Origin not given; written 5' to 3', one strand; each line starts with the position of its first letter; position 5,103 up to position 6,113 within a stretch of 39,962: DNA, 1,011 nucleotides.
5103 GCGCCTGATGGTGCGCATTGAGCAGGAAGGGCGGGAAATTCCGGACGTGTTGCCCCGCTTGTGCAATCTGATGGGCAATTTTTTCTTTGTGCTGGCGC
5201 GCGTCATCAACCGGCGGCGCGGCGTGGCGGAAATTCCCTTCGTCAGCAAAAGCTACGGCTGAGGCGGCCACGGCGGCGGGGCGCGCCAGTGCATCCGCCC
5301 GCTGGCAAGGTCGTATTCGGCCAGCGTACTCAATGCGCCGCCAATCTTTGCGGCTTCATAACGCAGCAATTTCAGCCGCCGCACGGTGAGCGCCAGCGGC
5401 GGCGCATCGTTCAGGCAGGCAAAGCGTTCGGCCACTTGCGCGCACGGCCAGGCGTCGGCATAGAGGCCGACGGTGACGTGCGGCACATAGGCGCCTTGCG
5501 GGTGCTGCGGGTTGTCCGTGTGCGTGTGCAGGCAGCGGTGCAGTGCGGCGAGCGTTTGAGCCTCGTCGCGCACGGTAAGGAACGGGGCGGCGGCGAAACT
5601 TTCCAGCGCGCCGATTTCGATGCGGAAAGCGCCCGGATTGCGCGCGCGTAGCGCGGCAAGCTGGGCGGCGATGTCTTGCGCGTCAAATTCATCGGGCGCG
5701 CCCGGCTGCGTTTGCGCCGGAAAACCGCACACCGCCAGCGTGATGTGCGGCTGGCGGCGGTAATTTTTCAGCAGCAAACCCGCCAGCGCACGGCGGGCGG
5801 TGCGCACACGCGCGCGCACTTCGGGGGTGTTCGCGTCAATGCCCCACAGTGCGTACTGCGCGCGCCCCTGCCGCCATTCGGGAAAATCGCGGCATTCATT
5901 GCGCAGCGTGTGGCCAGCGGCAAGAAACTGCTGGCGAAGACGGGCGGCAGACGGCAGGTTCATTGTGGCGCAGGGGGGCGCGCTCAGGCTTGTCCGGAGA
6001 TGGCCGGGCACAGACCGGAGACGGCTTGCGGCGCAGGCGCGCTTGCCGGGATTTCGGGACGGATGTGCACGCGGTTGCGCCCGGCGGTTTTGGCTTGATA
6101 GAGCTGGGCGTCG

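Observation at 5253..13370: Co-directional array of three paralogous twin-GGDEF membrane proteins ending in a 2H phosphoesterase gene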

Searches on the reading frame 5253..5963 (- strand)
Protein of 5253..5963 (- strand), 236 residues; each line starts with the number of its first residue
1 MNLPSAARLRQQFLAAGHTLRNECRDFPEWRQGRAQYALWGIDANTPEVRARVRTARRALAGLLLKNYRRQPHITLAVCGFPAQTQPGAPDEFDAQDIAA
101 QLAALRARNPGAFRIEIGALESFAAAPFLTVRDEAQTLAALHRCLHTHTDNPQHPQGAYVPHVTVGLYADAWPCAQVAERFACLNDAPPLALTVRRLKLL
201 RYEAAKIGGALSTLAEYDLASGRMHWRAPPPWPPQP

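Call 3: search_protein_families(library=pfam, proteins=[window:5253-5963:-], max_evalue=0.01)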
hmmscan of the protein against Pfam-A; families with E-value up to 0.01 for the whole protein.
window:5253-5963:- (236 aa): 2 families
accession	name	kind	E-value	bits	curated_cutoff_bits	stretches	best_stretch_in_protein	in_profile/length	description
PF13563.12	2_5_RNA_ligase2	-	3.8e-22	79.4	27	1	49-204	5-150/152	2'-5' RNA ligase superfamily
PF02834.22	LigT_PEase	-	0.0001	22.9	23.3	0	133-201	6-78/87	LigT like Phosphoesterase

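Call 4: search_protein_families(library=ncbifam, proteins=[window:5253-5963:-], max_evalue=0.01)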
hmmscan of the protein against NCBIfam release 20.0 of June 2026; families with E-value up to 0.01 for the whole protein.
window:5253-5963:- (236 aa): 2 families
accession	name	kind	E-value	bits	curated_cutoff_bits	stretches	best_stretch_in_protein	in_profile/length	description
TIGR02258.1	2_5_ligase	equivalog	5.4e-06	26.4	65.7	1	88-218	47-179/180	RNA 2',3'-cyclic phosphodiesterase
NF010223.0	PRK13679.1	equivalog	0.0043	16.9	129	1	91-168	44-121/170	hypothetical protein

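Call 9: find_homologous_proteins(query=window:5253-5963:-, max_evalue=0.001)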
Query window:5253-5963:- (236 aa): 368 proteins with E <= 0.001 among 4761 candidates; the best 120 are listed.
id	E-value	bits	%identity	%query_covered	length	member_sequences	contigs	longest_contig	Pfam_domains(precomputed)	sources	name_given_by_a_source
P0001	1.7e-142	491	92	97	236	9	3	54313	PF13563.13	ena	-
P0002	2.1e-133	461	88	96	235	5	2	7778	PF13563.13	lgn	-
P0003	2.7e-126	438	84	96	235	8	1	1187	PF13563.13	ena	-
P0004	2.8e-126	438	85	96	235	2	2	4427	PF13563.13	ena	-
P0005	3.6e-118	412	82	99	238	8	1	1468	PF13563.13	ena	-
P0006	3.1e-115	402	80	99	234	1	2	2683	PF13563.13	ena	-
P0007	8.5e-105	368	75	99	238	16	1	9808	PF02834.23,PF13563.13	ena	-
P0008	6.4e-83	296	64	96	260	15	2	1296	PF13563.13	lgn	-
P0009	3.8e-80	287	65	93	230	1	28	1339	PF13563.13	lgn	-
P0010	6.3e-80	286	63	94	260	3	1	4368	PF13563.13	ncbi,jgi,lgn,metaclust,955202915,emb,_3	metaclust:\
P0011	1.1e-78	282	62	94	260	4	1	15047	PF13563.13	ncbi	ncbi:MAG: 2'-5' RNA ligase family protein [Thauera sp.]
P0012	1.2e-77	279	60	94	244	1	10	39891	PF13563.13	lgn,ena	-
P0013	2.2e-77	278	62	94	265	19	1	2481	PF13563.13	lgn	-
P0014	2.7e-77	278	58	98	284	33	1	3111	PF13563.13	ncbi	-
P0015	8.1e-77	276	60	94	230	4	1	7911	PF13563.13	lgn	-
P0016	4.1e-76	274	59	97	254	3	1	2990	PF13563.13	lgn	-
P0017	6.7e-76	273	59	94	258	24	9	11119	PF13563.13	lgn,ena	-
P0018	1.1e-75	273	60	94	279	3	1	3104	PF13563.13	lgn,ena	-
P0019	1.3e-75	272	60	94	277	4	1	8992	PF13563.13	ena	-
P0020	2.9e-75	271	58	96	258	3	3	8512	PF13563.13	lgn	-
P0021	8.6e-75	270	59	96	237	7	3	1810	PF02834.23,PF13563.13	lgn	-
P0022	1.5e-74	269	62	94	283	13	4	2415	PF02834.23,PF13563.13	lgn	-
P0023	2.3e-74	268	58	94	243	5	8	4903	PF13563.13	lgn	-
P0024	2.3e-74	268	60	94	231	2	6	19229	PF13563.13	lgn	-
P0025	4.4e-74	267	59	97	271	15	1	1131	PF13563.13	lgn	-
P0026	7.1e-74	267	60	93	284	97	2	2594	PF13563.13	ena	-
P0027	1.2e-73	266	59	94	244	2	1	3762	PF02834.23,PF13563.13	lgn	-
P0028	1.2e-73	266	60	94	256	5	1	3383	PF13563.13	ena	-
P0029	2.0e-73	265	59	94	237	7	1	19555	PF02834.23,PF13563.13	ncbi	-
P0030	7.2e-73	263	59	94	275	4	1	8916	PF13563.13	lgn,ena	-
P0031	2.6e-72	262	57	96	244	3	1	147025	PF13563.13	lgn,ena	-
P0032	7.0e-72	260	60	94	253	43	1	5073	PF02834.23,PF13563.13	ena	-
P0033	1.8e-71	259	58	93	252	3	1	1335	PF02834.23,PF13563.13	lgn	-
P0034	2.4e-70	255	58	94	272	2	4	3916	PF13563.13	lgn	-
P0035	5.7e-70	254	56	96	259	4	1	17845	PF13563.13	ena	-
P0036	1.1e-67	246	57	94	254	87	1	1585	PF13563.13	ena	-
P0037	1.4e-67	246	57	94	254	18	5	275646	PF13563.13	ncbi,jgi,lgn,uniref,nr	ncbi:2'-5' RNA ligase family protein [Thauera mechernichensis]|uniref:2'-5' RNA ligase family protei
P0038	1.4e-67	246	56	94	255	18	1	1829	PF02834.23,PF13563.13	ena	-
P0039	2.7e-66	242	57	95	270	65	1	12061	PF13563.13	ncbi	-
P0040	1.6e-65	239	56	94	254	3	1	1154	PF02834.23,PF13563.13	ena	-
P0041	8.5e-64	234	56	94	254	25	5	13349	PF02834.23,PF13563.13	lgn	-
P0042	5.6e-63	231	55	97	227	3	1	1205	PF13563.13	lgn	-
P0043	8.5e-61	224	49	94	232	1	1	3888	PF13563.13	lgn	-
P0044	1.4e-60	223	50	94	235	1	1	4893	PF13563.13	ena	-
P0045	1.5e-60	223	53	91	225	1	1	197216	PF02834.23,PF13563.13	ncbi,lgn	-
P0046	1.9e-60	223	49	95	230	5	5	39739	PF02834.23,PF13563.13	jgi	jgi:2'-5' RNA ligase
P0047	1.9e-60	223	58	81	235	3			PF13563.13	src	-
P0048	2.6e-60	222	50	100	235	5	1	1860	PF13563.13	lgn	-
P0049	3.3e-60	222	51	92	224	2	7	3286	PF13563.13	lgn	-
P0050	3.3e-60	222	48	94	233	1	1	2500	PF13563.13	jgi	jgi:2'-5' RNA ligase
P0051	5.7e-60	221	50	93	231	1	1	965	PF13563.13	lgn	-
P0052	9.8e-60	220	51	92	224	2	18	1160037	PF13563.13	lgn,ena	-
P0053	1.3e-59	220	51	92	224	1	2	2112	PF13563.13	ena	-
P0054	1.4e-59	220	51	92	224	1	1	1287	PF13563.13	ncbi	-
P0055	1.4e-59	220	51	92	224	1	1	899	PF13563.13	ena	-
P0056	1.6e-59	220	51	95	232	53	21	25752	PF02834.23,PF13563.13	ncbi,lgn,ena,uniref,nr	ncbi:2'-5' RNA ligase family protein [uncultured Zoogloea sp.]|uniref:2'-5' RNA ligase family protei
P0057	1.7e-59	220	51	92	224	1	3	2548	PF13563.13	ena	-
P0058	2.6e-59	219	51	92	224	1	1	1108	PF13563.13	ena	-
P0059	3.0e-59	219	48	93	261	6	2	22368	PF02834.23,PF13563.13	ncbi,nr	ncbi:MAG: hypothetical protein CVU19_13895 [Betaproteobacteria bacterium HGW-Betaproteobacteria-13]|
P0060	3.4e-59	219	51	92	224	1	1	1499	PF13563.13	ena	-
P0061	4.7e-59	218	50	91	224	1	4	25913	PF13563.13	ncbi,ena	-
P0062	6.5e-59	218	51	95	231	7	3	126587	PF13563.13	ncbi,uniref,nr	ncbi:2'-5' RNA ligase family protein [Zoogloea sp.]|uniref:2'-5' RNA ligase family protein n=1 Tax=Z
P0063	9.3e-59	217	51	92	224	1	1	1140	PF13563.13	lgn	-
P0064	2.1e-58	216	49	95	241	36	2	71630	PF02834.23,PF13563.13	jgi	jgi:2'-5' RNA ligase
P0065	2.3e-58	216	49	93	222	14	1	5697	PF13563.13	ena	-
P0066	3.7e-58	215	51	89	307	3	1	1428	PF13563.13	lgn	-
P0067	5.0e-58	215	47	94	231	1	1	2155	PF13563.13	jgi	-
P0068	5.3e-58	215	50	92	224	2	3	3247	PF13563.13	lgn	-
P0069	5.7e-58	215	48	93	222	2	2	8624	PF13563.13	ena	-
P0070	6.2e-58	214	49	92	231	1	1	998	PF13563.13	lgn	-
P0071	6.7e-58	214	55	92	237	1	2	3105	PF13563.13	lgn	-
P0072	7.4e-58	214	52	95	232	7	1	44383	PF13563.13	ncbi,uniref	ncbi:2'-5' RNA ligase family protein [Zoogloea sp.]|uniref:2'-5' RNA ligase family protein n=1 Tax=Z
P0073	8.7e-58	214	51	91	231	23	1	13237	PF13563.13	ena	-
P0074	1.4e-57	213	50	91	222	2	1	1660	PF13563.13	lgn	-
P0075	1.7e-57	213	49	90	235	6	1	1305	PF13563.13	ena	-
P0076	2.0e-57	213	51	89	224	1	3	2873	PF13563.13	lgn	-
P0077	2.4e-57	213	52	89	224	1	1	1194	PF13563.13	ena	-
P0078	2.6e-57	212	52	89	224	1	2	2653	PF13563.13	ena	-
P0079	2.9e-57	212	48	93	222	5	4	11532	PF13563.13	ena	-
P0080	3.0e-57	212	50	91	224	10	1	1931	PF13563.13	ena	-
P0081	3.3e-57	212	50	92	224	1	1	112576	PF13563.13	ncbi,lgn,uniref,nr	ncbi:2'-5' RNA ligase [Polaromonas sp. CG_9.5]|uniref:2'-5' RNA ligase family protein n=1 Tax=Polaro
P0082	5.2e-57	211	51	89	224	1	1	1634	PF13563.13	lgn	-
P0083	6.5e-57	211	51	89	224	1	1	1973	PF13563.13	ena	-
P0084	7.0e-57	211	52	89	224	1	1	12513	PF13563.13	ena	-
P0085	7.3e-57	211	46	94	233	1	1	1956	PF13563.13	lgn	-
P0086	8.9e-57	211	52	89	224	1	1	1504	PF13563.13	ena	-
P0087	8.9e-57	211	51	97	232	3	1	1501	PF13563.13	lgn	-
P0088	1.5e-56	210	50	90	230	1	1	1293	PF13563.13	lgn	-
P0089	1.8e-56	210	47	92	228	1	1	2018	PF13563.13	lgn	-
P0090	1.9e-56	210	50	91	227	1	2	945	PF13563.13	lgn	-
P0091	1.9e-56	210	50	92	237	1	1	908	PF13563.13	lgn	-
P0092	2.3e-56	209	51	89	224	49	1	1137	PF13563.13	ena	-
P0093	2.3e-56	209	50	95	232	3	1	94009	PF13563.13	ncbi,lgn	-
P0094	2.3e-56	209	51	90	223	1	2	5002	PF02834.23,PF13563.13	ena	-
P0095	2.7e-56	209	48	93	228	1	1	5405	PF13563.13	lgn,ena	-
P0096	3.3e-56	209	51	88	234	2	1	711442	PF02834.23,PF13563.13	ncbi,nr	ncbi:2'-5' RNA ligase family protein [Pseudothauera nasutitermitis]|nr:2'-5' RNA ligase family prote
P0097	3.5e-56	209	51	89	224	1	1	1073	PF13563.13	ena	-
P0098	3.8e-56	209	49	91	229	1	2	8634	PF13563.13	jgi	jgi:2'-5' RNA ligase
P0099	4.1e-56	208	46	93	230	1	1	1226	PF13563.13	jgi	jgi:2'-5' RNA ligase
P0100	4.2e-56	208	50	88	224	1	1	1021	PF13563.13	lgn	-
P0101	4.3e-56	208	48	93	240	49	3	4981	PF02834.23,PF13563.13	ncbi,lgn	-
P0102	4.5e-56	208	50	87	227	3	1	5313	PF13563.13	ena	-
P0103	4.9e-56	208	47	91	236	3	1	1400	PF13563.13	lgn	-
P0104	6.0e-56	208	50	89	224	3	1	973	PF13563.13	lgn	-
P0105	6.0e-56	208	51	89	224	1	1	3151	PF13563.13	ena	-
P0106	6.1e-56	208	50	91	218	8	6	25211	PF02834.23,PF13563.13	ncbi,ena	-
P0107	6.4e-56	208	51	91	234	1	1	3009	PF13563.13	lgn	-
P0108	6.6e-56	208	50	89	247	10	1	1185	PF13563.13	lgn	-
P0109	8.6e-56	207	49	89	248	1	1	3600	PF02834.23,PF13563.13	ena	-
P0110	9.3e-56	207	51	89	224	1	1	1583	PF13563.13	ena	-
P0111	1.0e-55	207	51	89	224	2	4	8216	PF13563.13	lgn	-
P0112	1.2e-55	207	50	90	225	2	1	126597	PF02834.23,PF13563.13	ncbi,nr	ncbi:2'-5' RNA ligase family protein [Pseudothauera rhizosphaerae]|nr:2'-5' RNA ligase family protei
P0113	1.3e-55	207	51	90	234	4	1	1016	PF13563.13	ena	-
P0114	1.3e-55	207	49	92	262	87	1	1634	PF13563.13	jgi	-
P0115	1.4e-55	207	48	92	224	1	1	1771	PF13563.13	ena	-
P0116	1.5e-55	207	52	93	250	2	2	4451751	PF13563.13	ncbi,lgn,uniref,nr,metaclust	ncbi:2'-5' RNA ligase family protein [Azoarcus olearius]|uniref:2'-5' RNA ligase family protein n=1 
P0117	1.6e-55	207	48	89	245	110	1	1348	PF02834.23,PF13563.13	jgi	-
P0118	1.6e-55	207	51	91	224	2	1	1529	PF02834.23,PF13563.13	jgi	jgi:2'-5' RNA ligase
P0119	2.0e-55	206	48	92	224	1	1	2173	PF13563.13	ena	-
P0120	4.3e-55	205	49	89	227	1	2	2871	PF02834.23,PF13563.13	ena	-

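Call 11: find_related_loci(query=A1, collection=genome_contigs, flank=10000)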
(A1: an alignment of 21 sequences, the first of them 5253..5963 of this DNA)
Query A1 (236 aa) in genome_contigs; peptide patterns used: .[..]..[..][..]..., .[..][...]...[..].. (x = any residue, [..] = any of these).
96 stretches matched a pattern; 84 encode a relative of the query (tblastn E <= 1e-3); the best 80 are kept; 80 distinct loci.
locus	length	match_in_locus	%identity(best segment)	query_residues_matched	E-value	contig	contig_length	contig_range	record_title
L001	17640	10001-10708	76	4-236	2e-103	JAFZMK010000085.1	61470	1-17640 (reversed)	MAG: Rhodocyclaceae bacterium isolate RGIG7899 Water_buffalos_Reticulum.Co__c626108, whole genome shotgun sequence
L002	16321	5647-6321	59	7-234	4e-78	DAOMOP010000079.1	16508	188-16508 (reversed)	MAG TPA_asm: Rhodocyclaceae bacterium isolate AMR_MDS_5883 NODE_1534_length_16508_cov_6.134200, whole genome shotgun seq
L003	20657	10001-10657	62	7-228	3e-76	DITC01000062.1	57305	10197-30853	MAG TPA_asm: Thauera sp. UBA6194 UBA6194_contig_749, whole genome shotgun sequence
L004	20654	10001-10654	59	7-227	5e-76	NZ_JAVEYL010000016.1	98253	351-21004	MAG: Thauera sp. isolate BF4_29 NODE_570_length_98253_cov_10.687280_Biofilm4, whole genome shotgun sequence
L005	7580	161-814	58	9-229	6e-74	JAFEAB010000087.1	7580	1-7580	MAG: Bacteroidetes bacterium isolate SZAS CTRL-17 LIN-671__87__length-7580, whole genome shotgun sequence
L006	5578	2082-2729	59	9-227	6e-71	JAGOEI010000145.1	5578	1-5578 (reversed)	MAG: Thauera sp. isolate Go_UH_bin_156 Go_UH_26947_length_5578_cov_125.073381, whole genome shotgun sequence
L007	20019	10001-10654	58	7-227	4e-70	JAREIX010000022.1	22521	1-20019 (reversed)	MAG: Thauera sp. isolate THA1 scaffold_770, whole genome shotgun sequence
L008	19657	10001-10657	57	7-228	4e-70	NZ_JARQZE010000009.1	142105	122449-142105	Thauera mechernichensis strain TL1 NODE_9_length_142105_cov_49.2336, whole genome shotgun sequence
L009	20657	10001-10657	59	7-228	7e-70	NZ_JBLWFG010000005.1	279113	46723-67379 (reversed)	Thauera sp. WH-2 5, whole genome shotgun sequence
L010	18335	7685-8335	62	7-227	3e-69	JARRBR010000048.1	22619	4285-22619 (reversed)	MAG: Rhodocyclaceae bacterium isolate DJKA107_ANT-F21_bin.14 scaffold_1410, whole genome shotgun sequence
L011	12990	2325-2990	56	7-231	4e-67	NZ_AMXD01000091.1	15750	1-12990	Thauera aminoaromatica S2 Cont91, whole genome shotgun sequence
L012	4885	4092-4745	55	7-227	4e-66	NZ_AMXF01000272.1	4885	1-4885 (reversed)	Thauera phenylacetica B4P Cont272, whole genome shotgun sequence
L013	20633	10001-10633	53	13-226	2e-63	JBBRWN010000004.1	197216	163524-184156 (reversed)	MAG: Burkholderiales bacterium isolate La4_maxbin2.330 La4_maxbin2.330_K_962897_L_197216_cov_53.3929, whole genome shotg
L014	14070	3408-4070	49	13-236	2e-63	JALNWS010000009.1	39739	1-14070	MAG: Azoarcus sp. isolate SO_2016_LW2 bin 36 scaffold01627_LW138R_2016, whole genome shotgun sequence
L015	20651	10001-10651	60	7-227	2e-63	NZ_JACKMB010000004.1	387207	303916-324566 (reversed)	MAG: Thauera sp. isolate HK-STAS-PROT-107 HK-STAS-PROT-107_4, whole genome shotgun sequence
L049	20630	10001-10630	50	20-232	5e-51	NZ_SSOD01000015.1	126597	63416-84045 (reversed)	Pseudothauera rhizosphaerae strain CC-YHH848 contig15, whole genome shotgun sequence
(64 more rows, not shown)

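Call 26: search_solved_structures(query=A1, max_evalue=1, show_alignments=2)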
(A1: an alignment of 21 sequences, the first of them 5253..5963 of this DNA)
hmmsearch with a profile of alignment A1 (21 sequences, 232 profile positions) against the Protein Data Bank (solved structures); distinct sequences matched with E-value up to 1: 1.
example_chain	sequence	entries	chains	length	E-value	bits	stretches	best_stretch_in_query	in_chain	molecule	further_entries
2d4g_A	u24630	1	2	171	0.27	13.7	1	97-163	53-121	hypothetical protein BSU11850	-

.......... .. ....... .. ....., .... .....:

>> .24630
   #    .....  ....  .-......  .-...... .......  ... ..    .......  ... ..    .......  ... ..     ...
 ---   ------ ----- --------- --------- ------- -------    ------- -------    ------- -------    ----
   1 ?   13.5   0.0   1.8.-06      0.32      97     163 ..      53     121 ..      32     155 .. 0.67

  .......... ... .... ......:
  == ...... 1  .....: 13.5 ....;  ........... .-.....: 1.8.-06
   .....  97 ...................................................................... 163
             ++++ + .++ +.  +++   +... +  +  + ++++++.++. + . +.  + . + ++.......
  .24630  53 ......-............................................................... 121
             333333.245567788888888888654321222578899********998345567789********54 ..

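Call 34: find_encoding_contigs(protein=P0037, flank=5000, max_places=1)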
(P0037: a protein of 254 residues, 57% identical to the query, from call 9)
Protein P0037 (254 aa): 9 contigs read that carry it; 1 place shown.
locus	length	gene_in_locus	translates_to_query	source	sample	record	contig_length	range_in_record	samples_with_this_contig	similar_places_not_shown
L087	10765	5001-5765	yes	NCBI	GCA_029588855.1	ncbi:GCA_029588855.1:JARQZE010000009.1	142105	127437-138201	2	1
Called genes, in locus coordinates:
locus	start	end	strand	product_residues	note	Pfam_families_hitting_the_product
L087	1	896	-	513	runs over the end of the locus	PF00875:DNA_photolyase, PF03441:FAD_binding_7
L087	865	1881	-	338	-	PF01266:DAO (weak), PF13450:NAD_binding_8, PF01593:Amino_oxidase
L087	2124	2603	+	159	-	PF11911:DUF3429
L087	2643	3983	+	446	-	PF03109:ABC1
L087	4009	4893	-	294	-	PF00561:Abhydrolase_1, PF12146:Hydrolase_4, PF12697:Abhydrolase_6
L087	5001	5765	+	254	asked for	PF13563:2_5_RNA_ligase2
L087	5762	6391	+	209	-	PF02417:Chromate_transp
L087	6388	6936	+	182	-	PF02417:Chromate_transp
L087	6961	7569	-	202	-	PF01914:MarC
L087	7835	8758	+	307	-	PF00126:HTH_1, PF03466:LysR_substrate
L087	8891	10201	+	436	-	PF02812:ELFV_dehydrog_N, PF00208:ELFV_dehydrog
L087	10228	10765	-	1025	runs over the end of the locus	PF00873:ACR_tran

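Call 35: find_encoding_contigs(protein=P0062, flank=5000, max_places=1)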
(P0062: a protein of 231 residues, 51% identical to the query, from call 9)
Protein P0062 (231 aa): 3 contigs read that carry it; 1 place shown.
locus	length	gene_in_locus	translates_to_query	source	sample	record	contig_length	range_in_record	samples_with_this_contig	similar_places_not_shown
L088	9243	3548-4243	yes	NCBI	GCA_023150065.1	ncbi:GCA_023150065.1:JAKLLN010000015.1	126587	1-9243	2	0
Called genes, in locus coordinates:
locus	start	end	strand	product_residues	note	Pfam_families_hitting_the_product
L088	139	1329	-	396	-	PF03929:PepSY_TM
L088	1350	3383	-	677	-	PF07715:Plug, PF00593:TonB_dep_Rec_b-barrel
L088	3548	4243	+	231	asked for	PF13563:2_5_RNA_ligase2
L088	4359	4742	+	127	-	PF00578:AhpC-TSA (weak), PF13899:Thioredoxin_7, PF00085:Thioredoxin, PF13098:Thioredoxin_2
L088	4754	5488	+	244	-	PF02683:DsbD_TM, PF13386:DsbD_2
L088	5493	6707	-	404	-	PF22660:RS_preATP-grasp-like, PF02222:ATP-grasp, PF07478:Dala_Dala_lig_C (faint), PF21244:PurT_C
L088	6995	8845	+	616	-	PF02518:HATPase_c, PF13589:HATPase_c_3, PF01119:DNA_mis_repair, PF08676:MutL_C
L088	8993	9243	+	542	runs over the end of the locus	PF02366:PMT (weak), PF13231:PMT_2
